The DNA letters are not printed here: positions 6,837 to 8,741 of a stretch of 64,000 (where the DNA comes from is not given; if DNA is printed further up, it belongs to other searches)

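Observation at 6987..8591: Sugar C-methyltransferase fused to an FdtA-like 3,4-ketoisomerase cupin; second unfused paralog nearby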

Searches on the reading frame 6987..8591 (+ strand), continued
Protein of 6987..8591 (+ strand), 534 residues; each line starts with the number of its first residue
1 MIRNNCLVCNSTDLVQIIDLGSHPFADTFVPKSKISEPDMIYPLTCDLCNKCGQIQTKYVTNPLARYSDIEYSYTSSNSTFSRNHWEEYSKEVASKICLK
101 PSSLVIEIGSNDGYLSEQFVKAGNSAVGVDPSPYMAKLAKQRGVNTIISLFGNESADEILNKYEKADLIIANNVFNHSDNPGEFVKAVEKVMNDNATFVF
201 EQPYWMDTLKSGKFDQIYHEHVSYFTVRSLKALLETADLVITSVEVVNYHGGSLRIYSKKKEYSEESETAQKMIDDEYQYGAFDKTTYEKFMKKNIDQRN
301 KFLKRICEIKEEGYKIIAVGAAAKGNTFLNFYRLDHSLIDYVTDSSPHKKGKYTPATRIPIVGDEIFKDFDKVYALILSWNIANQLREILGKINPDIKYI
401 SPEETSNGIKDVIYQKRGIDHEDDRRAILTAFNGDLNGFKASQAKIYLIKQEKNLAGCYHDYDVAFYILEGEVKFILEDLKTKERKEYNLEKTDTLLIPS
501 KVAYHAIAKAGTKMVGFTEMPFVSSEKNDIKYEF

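Call 57: find_encoding_contigs(protein=P0266, flank=8000, max_places=2)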
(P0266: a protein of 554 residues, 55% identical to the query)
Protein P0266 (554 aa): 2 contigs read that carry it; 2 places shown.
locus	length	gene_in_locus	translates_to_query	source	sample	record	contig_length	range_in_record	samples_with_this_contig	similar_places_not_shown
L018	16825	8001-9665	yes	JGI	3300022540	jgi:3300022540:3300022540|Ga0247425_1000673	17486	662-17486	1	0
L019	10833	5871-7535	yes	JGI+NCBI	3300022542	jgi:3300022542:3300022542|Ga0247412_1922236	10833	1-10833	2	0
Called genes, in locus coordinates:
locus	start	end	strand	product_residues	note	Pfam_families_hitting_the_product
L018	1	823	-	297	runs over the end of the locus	PF02475:TRM5-TYW2_MTfase, PF05050:Methyltransf_21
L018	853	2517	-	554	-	PF00534:Glycos_transf_1 (faint), PF13524:Glyco_trans_1_2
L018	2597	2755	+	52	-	PF13412:HTH_24 (weak)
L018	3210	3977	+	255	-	PF01209:Ubie_methyltran, PF13489:Methyltransf_23, PF07021:MetW, PF08241:Methyltransf_11, PF08242:Methyltransf_12, PF13649:Methyltransf_25, PF13847:Methyltransf_31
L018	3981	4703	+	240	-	PF13641:Glyco_tranf_2_3 (weak), PF00535:Glycos_transf_2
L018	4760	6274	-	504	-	PF01943:Polysacc_synt, PF13440:Polysacc_synt_3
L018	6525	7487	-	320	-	-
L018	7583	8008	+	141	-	-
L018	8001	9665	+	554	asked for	PF08421:Methyltransf_13, PF13489:Methyltransf_23, PF13847:Methyltransf_31 (weak), PF08241:Methyltransf_11, PF08242:Methyltransf_12, PF13649:Methyltransf_25, PF08484:Methyltransf_14, PF14667:Polysacc_synt_C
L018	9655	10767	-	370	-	PF01041:DegT_DnrJ_EryC1, PF00155:Aminotran_1_2 (weak)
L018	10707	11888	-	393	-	PF01370:Epimerase, PF04321:RmlD_sub_bind (faint), PF16363:GDP_Man_Dehyd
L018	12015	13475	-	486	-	-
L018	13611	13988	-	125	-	-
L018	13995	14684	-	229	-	PF05148:Methyltransf_8, PF13489:Methyltransf_23, PF07021:MetW, PF08241:Methyltransf_11, PF08242:Methyltransf_12 (weak), PF13649:Methyltransf_25, PF13847:Methyltransf_31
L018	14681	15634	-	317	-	PF00535:Glycos_transf_2, PF10111:Glyco_tranf_2_2 (weak)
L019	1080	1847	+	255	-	PF01209:Ubie_methyltran, PF13489:Methyltransf_23, PF07021:MetW, PF08241:Methyltransf_11, PF08242:Methyltransf_12, PF13649:Methyltransf_25, PF13847:Methyltransf_31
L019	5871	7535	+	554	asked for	PF08421:Methyltransf_13, PF13489:Methyltransf_23, PF13847:Methyltransf_31 (weak), PF08241:Methyltransf_11, PF08242:Methyltransf_12, PF13649:Methyltransf_25, PF08484:Methyltransf_14, PF14667:Polysacc_synt_C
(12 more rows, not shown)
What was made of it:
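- P0266's locus has a DegT aminotransferase (call 57).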

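Call 79: predict_structure(alignment_id=A5)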
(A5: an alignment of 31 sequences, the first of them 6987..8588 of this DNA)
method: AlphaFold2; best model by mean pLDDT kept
length: 534 residues; sequences in the alignment: 31
mean_pLDDT: 76.6   pTM: 0.68
mean pLDDT of the five models: 76.6, 74.6, 73.1, 69.5, 66.0
residues with pLDDT >= 90: 175; 70-90: 204; 50-70: 76; < 50: 79
segments of 3 or more residues with pLDDT < 50: 384-386, 388-405, 418-439, 441-457, 520-534
pLDDT, mean of each block of 10 residues (from residue 1): 92 92 70 79 87 90 64 53 84 96 91 91 95 86 93 96 97 81 96 97 85 67 85 97 87 90 95 95 91 85 86 81 66 82 71 76 72 69 48 36 53 63 41 47 43 47 68 84 87 76 76 63 37 33
secondary structure, 60 per line:
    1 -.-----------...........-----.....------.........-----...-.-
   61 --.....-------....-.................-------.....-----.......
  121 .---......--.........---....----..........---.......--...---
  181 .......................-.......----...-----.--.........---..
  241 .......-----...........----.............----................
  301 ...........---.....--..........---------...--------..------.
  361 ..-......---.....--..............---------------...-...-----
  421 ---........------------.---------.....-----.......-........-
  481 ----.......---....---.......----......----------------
elements in order: E14-24 E41-49 E55-57 H63-67 H75-78 H80-96 E104-108 H114-121 E125-130 H133-141 E145-148 H153-162 E166-172 H181-191 E192-203 H205-211 H227-235 E239-247 E253-260 H268-280 H285-311 E315-319 H322-331 E341-343 E360-362 H364-369 E373-377 H380-393 E413-415 H424-431 E454-458 E464-470 E472-479 E485-491 E495-498 E502-508 E513-518
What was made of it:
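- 6987..8168 (+): NDP-hexose C-methyltransferase domain (residues 1-~394): Zn-ribbon (Cys6, 9, 46/49, 52), SAM domain, Methyltransf_14; catalytic motif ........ at residues 214-221. AF2 pLDDT is about 85-97 (call 79).
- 8169..8204 (+): Linker (residues ~395-406, ..............), made from the former MT C-terminal tail. Codon 8202-8204, TCA, sits where relatives have the MT stop codon. AF2 pLDDT is below 50 for residues 388-405 (call 79).
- AF2 does not dock the two domains (pTM 0.68, linker pLDDT below 50, call 79), so there is no evidence for channelling.
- Tried and rejected: The linker and the cupin N-terminus had low confidence, so there is no usable interface (call 79).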

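Call 80: find_encoding_contigs(protein=P0188, flank=4000, max_places=1)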
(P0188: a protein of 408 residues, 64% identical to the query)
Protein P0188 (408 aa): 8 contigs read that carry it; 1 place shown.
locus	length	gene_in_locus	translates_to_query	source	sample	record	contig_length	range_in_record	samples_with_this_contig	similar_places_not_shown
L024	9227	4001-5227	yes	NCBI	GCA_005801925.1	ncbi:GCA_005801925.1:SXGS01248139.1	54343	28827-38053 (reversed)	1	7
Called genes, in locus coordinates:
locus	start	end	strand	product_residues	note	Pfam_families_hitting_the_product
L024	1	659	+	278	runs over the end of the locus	-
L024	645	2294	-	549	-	PF13524:Glyco_trans_1_2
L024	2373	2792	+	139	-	-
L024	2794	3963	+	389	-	PF00534:Glycos_transf_1, PF13692:Glyco_trans_1_4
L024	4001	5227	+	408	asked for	PF08421:Methyltransf_13, PF13489:Methyltransf_23, PF13847:Methyltransf_31 (weak), PF08241:Methyltransf_11, PF08242:Methyltransf_12, PF13649:Methyltransf_25 (weak), PF08484:Methyltransf_14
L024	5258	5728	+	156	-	PF14667:Polysacc_synt_C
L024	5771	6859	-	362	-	PF01370:Epimerase, PF02719:Polysacc_synt_2 (weak), PF04321:RmlD_sub_bind, PF16363:GDP_Man_Dehyd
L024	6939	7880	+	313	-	PF01370:Epimerase, PF02719:Polysacc_synt_2 (faint), PF04321:RmlD_sub_bind, PF16363:GDP_Man_Dehyd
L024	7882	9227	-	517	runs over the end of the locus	PF01943:Polysacc_synt, PF13440:Polysacc_synt_3, PF01554:MatE (weak)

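Call 81: find_encoding_contigs(protein=P0208, flank=4000, max_places=1)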
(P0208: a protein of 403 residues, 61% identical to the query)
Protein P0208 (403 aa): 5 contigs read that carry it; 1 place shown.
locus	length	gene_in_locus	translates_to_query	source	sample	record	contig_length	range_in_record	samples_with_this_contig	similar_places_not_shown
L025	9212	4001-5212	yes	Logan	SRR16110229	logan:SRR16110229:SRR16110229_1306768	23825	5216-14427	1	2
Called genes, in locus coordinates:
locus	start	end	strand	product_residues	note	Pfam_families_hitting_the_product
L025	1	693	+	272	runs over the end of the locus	-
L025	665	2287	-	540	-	PF13524:Glyco_trans_1_2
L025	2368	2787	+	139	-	-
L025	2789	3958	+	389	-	PF00534:Glycos_transf_1, PF13692:Glyco_trans_1_4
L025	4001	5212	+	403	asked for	PF08421:Methyltransf_13, PF13489:Methyltransf_23, PF08241:Methyltransf_11, PF08242:Methyltransf_12, PF13649:Methyltransf_25 (weak), PF08484:Methyltransf_14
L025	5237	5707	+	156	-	PF14667:Polysacc_synt_C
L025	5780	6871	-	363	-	PF01370:Epimerase, PF04321:RmlD_sub_bind (weak), PF16363:GDP_Man_Dehyd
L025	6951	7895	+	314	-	PF01073:3Beta_HSD (faint), PF01370:Epimerase, PF02719:Polysacc_synt_2 (faint), PF04321:RmlD_sub_bind, PF16363:GDP_Man_Dehyd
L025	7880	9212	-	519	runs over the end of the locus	PF01943:Polysacc_synt, PF13440:Polysacc_synt_3, PF01554:MatE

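Call 82: find_encoding_contigs(protein=P0243, flank=4000, max_places=1)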
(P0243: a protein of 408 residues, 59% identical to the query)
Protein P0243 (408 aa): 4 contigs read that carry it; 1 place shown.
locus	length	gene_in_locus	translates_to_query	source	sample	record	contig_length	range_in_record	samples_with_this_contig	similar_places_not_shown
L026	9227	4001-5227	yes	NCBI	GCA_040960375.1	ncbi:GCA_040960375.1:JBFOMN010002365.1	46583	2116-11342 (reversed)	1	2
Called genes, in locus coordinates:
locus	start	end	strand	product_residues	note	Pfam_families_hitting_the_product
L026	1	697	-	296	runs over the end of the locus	PF00535:Glycos_transf_2, PF13641:Glyco_tranf_2_3, PF13632:Glyco_trans_2_3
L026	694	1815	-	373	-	PF13439:Glyco_transf_4, PF13579:Glyco_trans_4_4 (weak), PF00534:Glycos_transf_1, PF13692:Glyco_trans_1_4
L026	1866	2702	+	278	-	PF00535:Glycos_transf_2, PF10111:Glyco_tranf_2_2, PF13641:Glyco_tranf_2_3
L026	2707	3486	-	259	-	PF05050:Methyltransf_21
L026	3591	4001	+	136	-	-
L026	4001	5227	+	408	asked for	PF08421:Methyltransf_13, PF13489:Methyltransf_23, PF13847:Methyltransf_31, PF08241:Methyltransf_11, PF08242:Methyltransf_12, PF13649:Methyltransf_25, PF08484:Methyltransf_14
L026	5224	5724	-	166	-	PF01467:CTP_transf_like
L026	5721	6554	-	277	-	PF00459:Inositol_P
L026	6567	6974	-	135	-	PF14667:Polysacc_synt_C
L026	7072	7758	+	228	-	-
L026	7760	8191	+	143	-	PF00293:NUDIX, PF14815:NUDIX_4 (weak)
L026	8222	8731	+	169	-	PF01467:CTP_transf_like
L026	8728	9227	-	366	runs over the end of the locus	PF01370:Epimerase, PF02719:Polysacc_synt_2 (weak), PF04321:RmlD_sub_bind, PF16363:GDP_Man_Dehyd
